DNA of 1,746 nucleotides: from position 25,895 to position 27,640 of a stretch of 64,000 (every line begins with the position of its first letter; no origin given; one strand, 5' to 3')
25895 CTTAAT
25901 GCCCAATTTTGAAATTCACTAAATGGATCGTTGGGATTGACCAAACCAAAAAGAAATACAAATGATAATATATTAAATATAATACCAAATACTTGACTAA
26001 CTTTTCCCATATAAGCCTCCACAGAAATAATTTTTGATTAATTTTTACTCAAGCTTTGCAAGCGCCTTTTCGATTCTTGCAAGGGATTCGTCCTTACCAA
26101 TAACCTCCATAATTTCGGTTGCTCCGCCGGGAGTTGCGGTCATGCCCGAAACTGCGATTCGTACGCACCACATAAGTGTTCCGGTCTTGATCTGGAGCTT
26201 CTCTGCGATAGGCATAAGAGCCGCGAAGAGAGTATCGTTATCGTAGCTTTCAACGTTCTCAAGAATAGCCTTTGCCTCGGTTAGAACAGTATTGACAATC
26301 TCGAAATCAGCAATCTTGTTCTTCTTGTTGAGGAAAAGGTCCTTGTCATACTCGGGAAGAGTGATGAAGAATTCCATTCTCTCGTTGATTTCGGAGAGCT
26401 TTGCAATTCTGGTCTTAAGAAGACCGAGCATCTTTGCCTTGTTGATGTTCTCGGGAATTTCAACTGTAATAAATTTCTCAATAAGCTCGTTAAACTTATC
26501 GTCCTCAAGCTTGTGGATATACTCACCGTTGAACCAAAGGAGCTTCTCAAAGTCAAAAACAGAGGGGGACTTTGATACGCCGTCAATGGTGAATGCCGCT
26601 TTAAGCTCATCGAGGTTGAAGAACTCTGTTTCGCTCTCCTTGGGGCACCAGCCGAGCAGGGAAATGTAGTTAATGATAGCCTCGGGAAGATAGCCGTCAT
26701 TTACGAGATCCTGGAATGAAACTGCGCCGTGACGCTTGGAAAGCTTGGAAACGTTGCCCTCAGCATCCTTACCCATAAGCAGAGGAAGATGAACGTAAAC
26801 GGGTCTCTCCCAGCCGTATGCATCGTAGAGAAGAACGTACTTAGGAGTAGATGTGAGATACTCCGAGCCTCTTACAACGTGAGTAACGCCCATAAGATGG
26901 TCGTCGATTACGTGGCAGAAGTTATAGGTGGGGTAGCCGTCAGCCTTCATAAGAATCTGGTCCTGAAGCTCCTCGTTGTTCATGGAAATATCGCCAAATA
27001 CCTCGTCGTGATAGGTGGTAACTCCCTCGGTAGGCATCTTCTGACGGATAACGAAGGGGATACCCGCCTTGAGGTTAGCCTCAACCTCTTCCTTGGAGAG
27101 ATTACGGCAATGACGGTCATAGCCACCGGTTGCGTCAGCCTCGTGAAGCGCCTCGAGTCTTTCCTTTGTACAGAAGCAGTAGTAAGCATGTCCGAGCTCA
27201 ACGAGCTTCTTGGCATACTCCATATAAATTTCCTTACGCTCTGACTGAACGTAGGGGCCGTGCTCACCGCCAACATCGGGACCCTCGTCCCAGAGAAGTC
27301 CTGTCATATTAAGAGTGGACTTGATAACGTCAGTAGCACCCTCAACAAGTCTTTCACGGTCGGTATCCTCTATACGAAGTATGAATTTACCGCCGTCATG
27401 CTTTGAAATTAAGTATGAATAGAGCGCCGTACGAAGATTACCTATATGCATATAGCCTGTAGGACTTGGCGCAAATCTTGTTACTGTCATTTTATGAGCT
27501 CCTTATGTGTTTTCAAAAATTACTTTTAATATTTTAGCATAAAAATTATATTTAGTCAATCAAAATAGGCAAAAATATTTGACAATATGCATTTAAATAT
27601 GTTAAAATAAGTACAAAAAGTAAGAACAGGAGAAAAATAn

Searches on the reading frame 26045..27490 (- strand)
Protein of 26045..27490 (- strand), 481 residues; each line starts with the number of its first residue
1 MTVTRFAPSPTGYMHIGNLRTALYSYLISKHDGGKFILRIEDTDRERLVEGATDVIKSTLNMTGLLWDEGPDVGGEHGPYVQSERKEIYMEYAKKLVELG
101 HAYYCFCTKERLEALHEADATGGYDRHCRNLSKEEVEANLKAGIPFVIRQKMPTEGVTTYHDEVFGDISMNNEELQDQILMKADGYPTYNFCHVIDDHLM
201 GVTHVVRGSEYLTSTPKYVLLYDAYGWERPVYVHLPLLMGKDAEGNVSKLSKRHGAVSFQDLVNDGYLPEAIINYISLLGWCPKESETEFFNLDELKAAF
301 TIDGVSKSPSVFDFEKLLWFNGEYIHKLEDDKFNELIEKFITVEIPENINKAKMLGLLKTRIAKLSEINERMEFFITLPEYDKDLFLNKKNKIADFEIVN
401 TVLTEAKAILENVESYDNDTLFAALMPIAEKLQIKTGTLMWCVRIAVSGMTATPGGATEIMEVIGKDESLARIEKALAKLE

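Call 7: search_protein_families(library=pfam, proteins=[window:26045-27490:-])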
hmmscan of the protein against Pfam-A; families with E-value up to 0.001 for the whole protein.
window:26045-27490:- (481 aa): 2 families
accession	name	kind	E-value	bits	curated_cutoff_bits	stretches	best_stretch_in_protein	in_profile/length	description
PF00749.27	tRNA-synt_1c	-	2.1e-99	332.8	23.4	1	3-319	3-314/314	tRNA synthetases class I (E and Q), catalytic domain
PF19269.4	Anticodon_2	-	4.7e-35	121.5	23.6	1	336-477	5-141/141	Anticodon binding domain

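Call 21: find_encoding_contigs(protein=window:26045-27490:-, flank=8000, max_places=10)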
Protein window:26045-27490:- (481 aa): no gene with exactly this product is on record in the collection.
